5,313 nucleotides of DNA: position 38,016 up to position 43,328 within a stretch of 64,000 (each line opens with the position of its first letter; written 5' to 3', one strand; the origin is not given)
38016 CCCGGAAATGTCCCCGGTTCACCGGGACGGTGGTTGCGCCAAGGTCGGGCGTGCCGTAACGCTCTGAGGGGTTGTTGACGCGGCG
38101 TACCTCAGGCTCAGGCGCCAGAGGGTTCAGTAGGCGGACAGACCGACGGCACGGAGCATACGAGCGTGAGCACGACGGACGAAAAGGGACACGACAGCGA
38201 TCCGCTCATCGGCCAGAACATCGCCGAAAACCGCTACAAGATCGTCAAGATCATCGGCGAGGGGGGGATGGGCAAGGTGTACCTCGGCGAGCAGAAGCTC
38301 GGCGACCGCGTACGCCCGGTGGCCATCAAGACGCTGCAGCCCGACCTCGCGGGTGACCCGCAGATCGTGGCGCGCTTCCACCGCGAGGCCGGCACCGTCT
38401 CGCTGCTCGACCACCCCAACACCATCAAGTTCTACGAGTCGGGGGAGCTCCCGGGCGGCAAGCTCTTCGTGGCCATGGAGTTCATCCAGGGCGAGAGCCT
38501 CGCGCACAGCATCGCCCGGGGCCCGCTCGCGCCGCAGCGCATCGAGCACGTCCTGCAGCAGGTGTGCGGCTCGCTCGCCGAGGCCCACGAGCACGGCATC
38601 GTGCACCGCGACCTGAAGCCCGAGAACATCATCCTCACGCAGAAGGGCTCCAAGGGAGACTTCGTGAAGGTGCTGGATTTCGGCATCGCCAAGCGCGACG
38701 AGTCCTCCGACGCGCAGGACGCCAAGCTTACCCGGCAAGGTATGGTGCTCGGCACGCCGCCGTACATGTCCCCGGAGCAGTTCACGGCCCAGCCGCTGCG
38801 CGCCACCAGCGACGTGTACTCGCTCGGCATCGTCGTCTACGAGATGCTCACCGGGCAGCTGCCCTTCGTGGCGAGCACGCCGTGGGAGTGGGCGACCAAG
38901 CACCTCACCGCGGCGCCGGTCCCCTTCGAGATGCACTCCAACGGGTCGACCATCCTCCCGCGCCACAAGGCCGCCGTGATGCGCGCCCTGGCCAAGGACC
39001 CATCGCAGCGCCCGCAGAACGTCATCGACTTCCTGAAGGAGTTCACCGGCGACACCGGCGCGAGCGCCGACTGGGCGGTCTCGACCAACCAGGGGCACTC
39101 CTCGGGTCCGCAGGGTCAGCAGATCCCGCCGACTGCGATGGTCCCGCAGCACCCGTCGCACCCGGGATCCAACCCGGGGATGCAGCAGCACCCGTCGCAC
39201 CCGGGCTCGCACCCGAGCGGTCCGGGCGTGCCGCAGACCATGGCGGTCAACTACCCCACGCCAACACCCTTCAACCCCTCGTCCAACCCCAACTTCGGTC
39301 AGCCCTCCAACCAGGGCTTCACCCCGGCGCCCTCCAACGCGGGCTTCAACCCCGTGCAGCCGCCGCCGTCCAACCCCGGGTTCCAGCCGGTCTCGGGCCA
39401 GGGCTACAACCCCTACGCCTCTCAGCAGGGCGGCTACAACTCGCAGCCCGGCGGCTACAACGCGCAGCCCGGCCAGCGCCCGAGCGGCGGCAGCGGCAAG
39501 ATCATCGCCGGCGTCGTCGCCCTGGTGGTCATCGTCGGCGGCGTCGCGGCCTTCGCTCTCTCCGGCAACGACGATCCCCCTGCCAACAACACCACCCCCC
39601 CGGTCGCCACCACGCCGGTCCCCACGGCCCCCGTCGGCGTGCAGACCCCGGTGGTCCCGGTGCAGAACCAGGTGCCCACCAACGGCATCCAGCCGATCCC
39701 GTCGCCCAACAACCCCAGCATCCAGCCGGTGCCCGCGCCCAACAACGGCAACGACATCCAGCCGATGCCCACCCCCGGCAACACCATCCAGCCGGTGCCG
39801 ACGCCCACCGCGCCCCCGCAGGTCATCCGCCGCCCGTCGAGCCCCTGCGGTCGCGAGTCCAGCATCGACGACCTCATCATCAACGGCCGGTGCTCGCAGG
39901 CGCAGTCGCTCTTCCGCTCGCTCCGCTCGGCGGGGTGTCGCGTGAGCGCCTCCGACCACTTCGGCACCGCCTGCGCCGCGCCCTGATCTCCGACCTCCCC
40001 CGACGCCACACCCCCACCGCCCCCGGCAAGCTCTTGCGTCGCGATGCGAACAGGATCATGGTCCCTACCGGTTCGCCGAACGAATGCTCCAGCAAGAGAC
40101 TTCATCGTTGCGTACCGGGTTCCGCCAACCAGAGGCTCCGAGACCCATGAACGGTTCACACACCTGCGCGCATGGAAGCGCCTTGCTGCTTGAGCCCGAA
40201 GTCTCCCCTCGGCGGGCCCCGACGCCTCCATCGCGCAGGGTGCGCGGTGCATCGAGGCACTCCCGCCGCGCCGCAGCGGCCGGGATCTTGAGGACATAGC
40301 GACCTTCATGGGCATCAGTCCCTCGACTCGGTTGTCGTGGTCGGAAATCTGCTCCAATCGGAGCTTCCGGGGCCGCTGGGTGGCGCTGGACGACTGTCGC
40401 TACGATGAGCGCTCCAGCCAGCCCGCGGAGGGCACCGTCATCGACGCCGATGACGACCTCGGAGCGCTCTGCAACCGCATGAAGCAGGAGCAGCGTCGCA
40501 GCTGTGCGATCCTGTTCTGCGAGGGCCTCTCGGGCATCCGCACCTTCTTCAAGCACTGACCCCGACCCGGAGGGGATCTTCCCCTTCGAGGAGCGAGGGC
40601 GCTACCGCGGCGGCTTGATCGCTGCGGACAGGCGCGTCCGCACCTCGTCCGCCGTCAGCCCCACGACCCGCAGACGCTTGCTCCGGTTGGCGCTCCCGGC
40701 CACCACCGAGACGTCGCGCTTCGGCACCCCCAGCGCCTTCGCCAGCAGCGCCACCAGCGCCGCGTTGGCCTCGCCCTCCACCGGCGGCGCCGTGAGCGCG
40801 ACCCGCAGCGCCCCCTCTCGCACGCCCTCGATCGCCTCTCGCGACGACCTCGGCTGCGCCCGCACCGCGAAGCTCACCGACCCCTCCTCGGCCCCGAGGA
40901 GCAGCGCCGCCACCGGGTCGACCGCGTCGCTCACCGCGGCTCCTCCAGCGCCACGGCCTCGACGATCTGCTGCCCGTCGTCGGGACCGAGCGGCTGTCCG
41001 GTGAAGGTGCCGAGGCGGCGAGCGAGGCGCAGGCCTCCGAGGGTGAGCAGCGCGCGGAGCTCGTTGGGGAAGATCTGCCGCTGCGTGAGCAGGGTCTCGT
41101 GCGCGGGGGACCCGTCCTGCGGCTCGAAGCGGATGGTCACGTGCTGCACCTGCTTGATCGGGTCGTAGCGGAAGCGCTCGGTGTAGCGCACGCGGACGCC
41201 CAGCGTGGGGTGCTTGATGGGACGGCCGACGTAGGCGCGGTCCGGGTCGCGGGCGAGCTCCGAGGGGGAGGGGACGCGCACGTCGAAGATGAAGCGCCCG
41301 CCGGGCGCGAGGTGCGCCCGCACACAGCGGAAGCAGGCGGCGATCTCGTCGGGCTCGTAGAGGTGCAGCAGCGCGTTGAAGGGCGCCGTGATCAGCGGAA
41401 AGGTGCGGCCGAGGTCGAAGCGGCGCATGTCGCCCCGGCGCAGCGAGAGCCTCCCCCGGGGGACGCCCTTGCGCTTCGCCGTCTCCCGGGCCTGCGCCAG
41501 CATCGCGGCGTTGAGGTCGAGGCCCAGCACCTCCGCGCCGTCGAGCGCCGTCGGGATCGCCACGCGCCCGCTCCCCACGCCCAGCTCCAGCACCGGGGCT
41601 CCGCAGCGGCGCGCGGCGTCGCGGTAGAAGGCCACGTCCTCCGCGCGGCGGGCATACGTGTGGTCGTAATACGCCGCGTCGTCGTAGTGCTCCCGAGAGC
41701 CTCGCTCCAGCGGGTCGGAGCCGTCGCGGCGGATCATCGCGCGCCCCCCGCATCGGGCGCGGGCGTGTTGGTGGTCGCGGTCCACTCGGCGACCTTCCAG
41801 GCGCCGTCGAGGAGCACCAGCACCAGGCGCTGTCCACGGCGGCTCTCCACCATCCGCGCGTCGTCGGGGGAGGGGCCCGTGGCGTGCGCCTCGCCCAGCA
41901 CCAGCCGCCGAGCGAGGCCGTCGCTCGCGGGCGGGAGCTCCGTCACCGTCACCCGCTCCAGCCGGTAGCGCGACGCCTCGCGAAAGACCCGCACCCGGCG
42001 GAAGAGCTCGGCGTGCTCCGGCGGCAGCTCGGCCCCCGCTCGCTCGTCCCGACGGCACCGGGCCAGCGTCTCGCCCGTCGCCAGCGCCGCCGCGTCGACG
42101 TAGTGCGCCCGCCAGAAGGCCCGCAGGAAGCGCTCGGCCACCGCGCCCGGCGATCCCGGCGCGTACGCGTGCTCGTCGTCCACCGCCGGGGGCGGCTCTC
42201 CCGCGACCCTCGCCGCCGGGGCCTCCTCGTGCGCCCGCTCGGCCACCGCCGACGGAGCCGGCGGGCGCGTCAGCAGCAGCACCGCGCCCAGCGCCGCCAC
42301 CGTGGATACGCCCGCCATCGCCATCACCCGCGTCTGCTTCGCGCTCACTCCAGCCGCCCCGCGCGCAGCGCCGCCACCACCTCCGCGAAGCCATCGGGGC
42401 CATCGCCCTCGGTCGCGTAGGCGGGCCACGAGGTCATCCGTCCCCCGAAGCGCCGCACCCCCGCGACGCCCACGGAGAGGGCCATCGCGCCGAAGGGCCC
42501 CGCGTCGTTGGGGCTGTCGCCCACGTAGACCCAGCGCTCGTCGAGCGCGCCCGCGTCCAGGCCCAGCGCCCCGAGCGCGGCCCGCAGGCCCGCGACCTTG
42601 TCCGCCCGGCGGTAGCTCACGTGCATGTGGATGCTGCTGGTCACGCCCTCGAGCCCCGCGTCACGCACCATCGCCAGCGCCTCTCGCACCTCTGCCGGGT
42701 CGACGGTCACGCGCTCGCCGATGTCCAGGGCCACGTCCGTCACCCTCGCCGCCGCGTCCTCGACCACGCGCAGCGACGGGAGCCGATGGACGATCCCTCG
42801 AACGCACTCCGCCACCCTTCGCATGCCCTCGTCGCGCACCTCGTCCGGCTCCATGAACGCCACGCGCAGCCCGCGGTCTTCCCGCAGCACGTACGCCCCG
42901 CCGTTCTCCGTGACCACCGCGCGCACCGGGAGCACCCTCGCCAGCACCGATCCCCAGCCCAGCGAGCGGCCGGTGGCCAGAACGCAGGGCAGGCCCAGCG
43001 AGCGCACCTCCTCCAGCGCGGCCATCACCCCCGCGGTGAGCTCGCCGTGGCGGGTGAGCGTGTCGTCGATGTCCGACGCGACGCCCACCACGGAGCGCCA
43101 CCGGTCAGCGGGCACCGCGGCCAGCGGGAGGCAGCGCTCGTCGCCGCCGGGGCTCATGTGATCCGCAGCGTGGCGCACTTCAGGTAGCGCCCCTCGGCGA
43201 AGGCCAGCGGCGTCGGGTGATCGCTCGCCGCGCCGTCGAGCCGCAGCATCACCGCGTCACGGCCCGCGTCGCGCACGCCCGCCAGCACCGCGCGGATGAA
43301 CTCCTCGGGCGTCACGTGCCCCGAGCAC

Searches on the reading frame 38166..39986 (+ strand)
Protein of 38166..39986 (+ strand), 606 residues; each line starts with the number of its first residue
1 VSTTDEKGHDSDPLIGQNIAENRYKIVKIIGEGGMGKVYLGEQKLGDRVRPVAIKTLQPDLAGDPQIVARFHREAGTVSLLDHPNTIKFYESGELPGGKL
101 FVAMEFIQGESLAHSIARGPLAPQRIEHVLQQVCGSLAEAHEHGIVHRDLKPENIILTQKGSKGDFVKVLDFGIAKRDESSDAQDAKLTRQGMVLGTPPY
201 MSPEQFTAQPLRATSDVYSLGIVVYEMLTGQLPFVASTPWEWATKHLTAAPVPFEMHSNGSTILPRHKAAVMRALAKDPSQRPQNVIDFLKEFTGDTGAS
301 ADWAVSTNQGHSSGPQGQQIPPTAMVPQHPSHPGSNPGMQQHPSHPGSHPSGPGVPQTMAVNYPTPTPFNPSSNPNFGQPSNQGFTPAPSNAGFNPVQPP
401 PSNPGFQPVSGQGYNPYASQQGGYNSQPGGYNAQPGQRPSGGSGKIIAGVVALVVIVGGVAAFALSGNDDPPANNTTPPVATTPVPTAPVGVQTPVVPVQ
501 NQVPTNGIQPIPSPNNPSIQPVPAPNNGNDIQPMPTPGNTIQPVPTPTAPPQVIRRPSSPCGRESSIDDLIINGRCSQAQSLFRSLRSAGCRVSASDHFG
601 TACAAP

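Call 68: search_protein_families(library=pfam, proteins=[window:38166-39986:+], max_evalue=0.0001)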
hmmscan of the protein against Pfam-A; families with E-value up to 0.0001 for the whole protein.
window:38166-39986:+ (606 aa): 2 families
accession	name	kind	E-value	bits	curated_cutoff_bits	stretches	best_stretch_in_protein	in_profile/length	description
PF00069.31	Pkinase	-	3.6e-44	151.6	31.7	1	24-283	1-252/263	Protein kinase domain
PF07714.23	PK_Tyr_Ser-Thr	-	2.6e-30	106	23.1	1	26-246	3-217/258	Protein tyrosine and serine/threonine kinase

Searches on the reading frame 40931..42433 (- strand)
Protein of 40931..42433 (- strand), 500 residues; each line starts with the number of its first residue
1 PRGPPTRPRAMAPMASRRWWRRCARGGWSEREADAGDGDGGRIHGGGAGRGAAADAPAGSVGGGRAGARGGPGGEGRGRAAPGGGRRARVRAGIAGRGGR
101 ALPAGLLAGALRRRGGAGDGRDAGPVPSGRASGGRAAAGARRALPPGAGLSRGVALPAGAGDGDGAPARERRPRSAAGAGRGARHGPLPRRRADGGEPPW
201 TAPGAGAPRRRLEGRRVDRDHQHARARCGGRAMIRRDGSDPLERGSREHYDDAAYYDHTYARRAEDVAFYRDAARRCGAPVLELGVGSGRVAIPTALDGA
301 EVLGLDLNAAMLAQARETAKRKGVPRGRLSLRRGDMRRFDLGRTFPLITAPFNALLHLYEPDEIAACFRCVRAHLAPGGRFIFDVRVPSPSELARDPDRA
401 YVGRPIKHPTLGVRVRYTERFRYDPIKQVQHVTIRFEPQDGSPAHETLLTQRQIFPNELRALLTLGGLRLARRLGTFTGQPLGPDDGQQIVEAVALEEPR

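Call 69: search_protein_families(library=pfam, proteins=[window:40931-42433:-], max_evalue=0.0001)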
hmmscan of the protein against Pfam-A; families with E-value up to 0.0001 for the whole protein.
window:40931-42433:- (500 aa): 4 families
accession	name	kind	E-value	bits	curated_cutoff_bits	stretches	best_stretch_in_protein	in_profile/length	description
PF13649.12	Methyltransf_25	-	6e-16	59.4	27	1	281-379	1-97/97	Methyltransferase domain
PF08242.18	Methyltransf_12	-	3.8e-11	44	30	1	282-381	1-98/98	Methyltransferase domain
PF08241.18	Methyltransf_11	-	4.7e-10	40.4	21.2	1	282-383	1-95/95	Methyltransferase domain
PF13847.12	Methyltransf_31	-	1e-06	28.9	27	1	278-383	4-109/145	Methyltransferase domain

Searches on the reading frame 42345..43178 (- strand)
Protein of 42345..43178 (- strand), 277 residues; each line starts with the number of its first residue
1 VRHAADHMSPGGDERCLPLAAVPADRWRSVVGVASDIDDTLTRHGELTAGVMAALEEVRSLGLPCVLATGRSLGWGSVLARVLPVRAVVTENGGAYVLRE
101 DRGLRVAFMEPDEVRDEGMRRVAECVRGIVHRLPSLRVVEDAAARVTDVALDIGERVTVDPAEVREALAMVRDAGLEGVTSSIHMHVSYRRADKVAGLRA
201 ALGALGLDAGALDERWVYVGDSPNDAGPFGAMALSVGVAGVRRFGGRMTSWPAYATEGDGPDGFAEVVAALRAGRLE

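Call 68: search_protein_families(library=pfam, proteins=[window:42345-43178:-], max_evalue=0.0001)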
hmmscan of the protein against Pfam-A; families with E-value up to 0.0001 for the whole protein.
window:42345-43178:- (277 aa): 1 family
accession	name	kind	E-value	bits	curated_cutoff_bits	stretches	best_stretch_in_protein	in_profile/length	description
PF08282.18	Hydrolase_3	-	9.1e-08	32.6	20.9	1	33-112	1-82/255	haloacid dehalogenase-like hydrolase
